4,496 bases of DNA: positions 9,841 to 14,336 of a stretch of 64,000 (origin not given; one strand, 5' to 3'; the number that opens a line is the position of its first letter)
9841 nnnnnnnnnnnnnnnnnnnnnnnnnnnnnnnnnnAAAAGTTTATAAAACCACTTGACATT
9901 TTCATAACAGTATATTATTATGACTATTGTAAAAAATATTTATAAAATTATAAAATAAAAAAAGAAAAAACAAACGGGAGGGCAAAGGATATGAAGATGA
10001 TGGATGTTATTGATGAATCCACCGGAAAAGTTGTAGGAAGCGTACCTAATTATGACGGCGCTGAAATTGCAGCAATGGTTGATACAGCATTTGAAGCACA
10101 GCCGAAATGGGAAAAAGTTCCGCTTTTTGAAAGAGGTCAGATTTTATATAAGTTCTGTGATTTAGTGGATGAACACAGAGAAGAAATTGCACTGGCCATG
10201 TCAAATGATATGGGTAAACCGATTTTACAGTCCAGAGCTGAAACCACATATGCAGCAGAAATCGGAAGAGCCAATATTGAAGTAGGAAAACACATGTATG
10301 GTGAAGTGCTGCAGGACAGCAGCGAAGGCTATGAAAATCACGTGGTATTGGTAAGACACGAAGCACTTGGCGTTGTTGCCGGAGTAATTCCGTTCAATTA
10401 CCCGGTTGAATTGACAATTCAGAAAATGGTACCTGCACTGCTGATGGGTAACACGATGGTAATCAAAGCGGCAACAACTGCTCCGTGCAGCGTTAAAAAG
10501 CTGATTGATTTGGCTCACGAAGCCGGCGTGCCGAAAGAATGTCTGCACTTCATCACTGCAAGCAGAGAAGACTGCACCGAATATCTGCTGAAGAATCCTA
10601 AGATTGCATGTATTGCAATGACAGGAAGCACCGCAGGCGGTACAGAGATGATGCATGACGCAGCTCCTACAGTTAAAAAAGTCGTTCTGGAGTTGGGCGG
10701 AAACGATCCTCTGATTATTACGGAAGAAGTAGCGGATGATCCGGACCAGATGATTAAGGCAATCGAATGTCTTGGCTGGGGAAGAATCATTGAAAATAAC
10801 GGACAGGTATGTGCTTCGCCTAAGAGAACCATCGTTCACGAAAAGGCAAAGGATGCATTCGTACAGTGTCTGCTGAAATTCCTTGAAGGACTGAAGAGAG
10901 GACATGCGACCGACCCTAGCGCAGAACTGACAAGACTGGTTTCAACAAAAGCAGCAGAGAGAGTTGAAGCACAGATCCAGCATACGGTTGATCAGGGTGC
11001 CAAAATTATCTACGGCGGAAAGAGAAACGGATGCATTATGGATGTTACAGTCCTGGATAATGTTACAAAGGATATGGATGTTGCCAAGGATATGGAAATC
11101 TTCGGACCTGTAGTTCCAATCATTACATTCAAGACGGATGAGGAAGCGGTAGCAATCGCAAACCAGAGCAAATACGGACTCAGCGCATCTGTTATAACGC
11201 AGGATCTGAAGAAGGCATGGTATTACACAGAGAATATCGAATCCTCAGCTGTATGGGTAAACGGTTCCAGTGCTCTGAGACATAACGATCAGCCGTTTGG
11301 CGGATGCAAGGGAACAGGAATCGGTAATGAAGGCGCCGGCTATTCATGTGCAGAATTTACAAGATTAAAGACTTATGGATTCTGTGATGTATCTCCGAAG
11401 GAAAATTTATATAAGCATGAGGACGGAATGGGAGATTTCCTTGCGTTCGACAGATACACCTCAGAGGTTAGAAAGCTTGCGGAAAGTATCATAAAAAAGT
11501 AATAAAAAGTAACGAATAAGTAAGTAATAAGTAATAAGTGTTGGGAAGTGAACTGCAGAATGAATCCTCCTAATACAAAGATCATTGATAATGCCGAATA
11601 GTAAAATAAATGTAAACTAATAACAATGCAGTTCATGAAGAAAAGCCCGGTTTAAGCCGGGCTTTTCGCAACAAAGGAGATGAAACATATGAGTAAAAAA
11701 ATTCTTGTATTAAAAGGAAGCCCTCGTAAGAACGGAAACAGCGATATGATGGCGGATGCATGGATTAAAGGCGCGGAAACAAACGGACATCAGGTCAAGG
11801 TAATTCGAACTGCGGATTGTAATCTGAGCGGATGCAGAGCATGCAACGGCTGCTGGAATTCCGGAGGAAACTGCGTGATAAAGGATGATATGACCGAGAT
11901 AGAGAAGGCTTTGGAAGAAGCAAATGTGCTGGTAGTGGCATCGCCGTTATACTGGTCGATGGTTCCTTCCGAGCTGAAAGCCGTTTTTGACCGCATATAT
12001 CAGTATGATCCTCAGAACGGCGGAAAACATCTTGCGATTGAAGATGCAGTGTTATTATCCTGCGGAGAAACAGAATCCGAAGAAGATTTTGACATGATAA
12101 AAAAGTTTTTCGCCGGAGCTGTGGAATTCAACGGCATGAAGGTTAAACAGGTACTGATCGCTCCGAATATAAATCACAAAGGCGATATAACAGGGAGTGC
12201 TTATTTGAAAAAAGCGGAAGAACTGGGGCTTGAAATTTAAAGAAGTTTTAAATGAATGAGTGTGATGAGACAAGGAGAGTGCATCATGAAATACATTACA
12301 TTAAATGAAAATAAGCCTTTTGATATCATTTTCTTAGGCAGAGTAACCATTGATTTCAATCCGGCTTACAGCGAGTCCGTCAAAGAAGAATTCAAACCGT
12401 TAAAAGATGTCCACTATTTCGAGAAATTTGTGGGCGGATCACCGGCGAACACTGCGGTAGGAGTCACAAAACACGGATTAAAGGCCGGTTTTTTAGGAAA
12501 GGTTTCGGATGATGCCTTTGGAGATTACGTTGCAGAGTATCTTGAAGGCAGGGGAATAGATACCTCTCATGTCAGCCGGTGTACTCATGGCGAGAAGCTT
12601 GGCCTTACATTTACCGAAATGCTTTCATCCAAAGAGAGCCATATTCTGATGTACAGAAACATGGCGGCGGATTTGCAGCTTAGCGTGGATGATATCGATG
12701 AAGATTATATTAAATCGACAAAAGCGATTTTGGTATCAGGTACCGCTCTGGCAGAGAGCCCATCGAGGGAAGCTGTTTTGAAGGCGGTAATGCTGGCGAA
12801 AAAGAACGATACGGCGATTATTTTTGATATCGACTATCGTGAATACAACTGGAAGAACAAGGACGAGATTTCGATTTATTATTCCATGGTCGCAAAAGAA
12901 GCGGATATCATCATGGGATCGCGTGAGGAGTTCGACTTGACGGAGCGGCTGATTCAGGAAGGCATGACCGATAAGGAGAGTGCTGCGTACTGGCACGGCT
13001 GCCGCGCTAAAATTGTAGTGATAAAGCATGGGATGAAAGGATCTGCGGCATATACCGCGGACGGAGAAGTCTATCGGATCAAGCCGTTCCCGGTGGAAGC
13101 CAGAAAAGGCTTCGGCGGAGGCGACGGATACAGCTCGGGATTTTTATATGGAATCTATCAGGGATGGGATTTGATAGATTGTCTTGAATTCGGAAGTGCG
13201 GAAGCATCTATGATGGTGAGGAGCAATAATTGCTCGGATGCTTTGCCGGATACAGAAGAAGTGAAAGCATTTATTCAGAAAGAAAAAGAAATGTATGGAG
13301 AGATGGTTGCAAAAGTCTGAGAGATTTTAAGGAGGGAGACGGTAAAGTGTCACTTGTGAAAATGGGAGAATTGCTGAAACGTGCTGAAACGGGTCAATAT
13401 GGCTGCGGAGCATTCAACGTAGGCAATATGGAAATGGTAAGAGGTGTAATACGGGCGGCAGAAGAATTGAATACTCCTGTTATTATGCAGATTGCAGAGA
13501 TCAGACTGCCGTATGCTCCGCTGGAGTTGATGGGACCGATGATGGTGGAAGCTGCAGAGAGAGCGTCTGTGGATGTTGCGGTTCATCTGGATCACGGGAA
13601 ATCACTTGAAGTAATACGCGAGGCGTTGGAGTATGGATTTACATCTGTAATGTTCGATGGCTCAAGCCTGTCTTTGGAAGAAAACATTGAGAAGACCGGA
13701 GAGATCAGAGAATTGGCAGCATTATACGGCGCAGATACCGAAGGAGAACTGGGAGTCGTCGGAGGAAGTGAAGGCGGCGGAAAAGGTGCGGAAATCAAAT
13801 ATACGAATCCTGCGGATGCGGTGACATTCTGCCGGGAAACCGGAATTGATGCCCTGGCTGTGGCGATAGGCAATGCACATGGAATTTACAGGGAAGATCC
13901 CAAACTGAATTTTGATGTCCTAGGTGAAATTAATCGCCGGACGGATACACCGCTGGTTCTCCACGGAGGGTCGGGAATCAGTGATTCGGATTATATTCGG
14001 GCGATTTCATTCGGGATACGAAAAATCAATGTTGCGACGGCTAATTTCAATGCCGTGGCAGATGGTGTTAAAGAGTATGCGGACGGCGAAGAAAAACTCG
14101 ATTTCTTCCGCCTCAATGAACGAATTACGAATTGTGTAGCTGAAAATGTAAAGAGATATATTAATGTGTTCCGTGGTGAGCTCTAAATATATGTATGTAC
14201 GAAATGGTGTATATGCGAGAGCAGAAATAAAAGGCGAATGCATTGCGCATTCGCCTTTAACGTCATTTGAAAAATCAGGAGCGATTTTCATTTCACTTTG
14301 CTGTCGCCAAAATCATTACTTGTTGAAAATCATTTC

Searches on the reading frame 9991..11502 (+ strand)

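Call 20: search_protein_families(library=pfam, max_evalue=0.00001, proteins=[window:9991-11502:+])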
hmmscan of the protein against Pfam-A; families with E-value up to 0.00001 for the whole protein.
window:9991-11502:+ (503 aa): 1 family
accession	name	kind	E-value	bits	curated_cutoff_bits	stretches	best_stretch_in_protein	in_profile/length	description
PF00171.27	Aldedh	-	1e-129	433.5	23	1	3-461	8-460/461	Aldehyde dehydrogenase family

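Call 54: search_protein_families(library=ncbifam, max_evalue=0.00001, proteins=[window:9991-11502:+])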
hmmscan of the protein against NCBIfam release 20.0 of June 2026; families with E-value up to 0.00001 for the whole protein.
window:9991-11502:+ (503 aa): 43 families (the best 25 are shown)
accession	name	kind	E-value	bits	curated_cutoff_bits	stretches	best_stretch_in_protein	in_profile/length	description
NF040648.1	lactal_redase_Meth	equivalog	4e-101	339.3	650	1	4-461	13-459/463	lactaldehyde dehydrogenase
TIGR01780.1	SSADH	subfamily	1.9e-96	323.7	646.35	1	6-460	1-448/448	succinate-semialdehyde dehydrogenase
NF010000.0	PRK13473.1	subfamily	3.7e-86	289.7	615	1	3-460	18-468/475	aminobutyraldehyde dehydrogenase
NF007497.0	PRK10090.1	equivalog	1.3e-85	288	500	1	2-446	22-459/480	aldehyde dehydrogenase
TIGR02299.1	HpaE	equivalog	2.4e-85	287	638.35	1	4-461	18-473/488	5-carboxymethyl-2-hydroxymuconate semialdehyde dehydrogenase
NF009725.0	PRK13252.1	equivalog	2.3e-84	283.6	593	1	2-461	22-476/488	betaine-aldehyde dehydrogenase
NF042993.1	AlphKGSA_gudD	equivalog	3.8e-84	283.2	770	1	11-461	29-477/481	alpha-ketoglutaric semialdehyde dehydrogenase GucD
TIGR01804.1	BADH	equivalog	9.6e-84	281.5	668.6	1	2-460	13-467/467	betaine-aldehyde dehydrogenase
NF047626.1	SulfactDhSafD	equivalog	1.9e-82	277.7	700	1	11-461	10-451/454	sulfoacetaldehyde dehydrogenase SafD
NF008415.0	PRK11241.1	equivalog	2.9e-80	270.3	828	1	3-460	27-476/482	NADP-dependent succinate-semialdehyde dehydrogenase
TIGR03250.1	PhnAcAld_DH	equivalog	3.4e-79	266.7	635.65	1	3-463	18-469/472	phosphonoacetaldehyde dehydrogenase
NF006915.0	PRK09406.1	equivalog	2.1e-78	264.3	730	1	6-461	5-453/457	NADP-dependent succinic semialdehyde dehydrogenase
NF006916.0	PRK09407.1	equivalog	9e-78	262.1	521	1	5-449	37-477/526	succinic semialdehyde dehydrogenase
NF045736.1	PaDhStyDRhodo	equivalog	1.2e-75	254.9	800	1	7-452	23-464/479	phenylacetaldehyde dehydrogenase StyD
NF045735.1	PaDhStyDPseudo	equivalog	2.5e-75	254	850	1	3-460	19-477/483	phenylacetaldehyde dehydrogenase StyD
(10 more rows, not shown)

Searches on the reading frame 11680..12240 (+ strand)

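Call 20: search_protein_families(library=pfam, max_evalue=0.00001, proteins=[window:11680-12240:+])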
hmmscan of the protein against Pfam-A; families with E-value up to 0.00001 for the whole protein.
window:11680-12240:+ (186 aa): 2 families
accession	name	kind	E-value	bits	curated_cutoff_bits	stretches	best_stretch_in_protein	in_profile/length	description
PF03358.20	FMN_red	-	7e-19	68.3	24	1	7-116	2-102/152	NADPH-dependent FMN reductase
PF02525.22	Flavodoxin_2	-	3.8e-17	63.1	27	1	6-167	1-180/198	Flavodoxin-like fold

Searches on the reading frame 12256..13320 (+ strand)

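Call 20: search_protein_families(library=pfam, max_evalue=0.00001, proteins=[window:12256-13320:+])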
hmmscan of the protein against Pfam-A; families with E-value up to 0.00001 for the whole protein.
window:12256-13320:+ (354 aa): 1 family
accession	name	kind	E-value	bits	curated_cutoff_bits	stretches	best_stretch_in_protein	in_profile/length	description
PF00294.29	PfkB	-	9.2e-49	166.8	25.8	1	24-332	4-301/302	pfkB family carbohydrate kinase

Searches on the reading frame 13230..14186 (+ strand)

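Call 20: search_protein_families(library=pfam, max_evalue=0.00001, proteins=[window:13230-14186:+])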
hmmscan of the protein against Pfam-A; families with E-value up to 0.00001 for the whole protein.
window:13230-14186:+ (318 aa): 1 family
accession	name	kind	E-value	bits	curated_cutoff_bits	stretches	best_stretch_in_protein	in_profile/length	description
PF01116.26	F_bP_aldolase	-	1.4e-89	300.7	25.5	1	43-315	1-273/277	Fructose-bisphosphate aldolase class-II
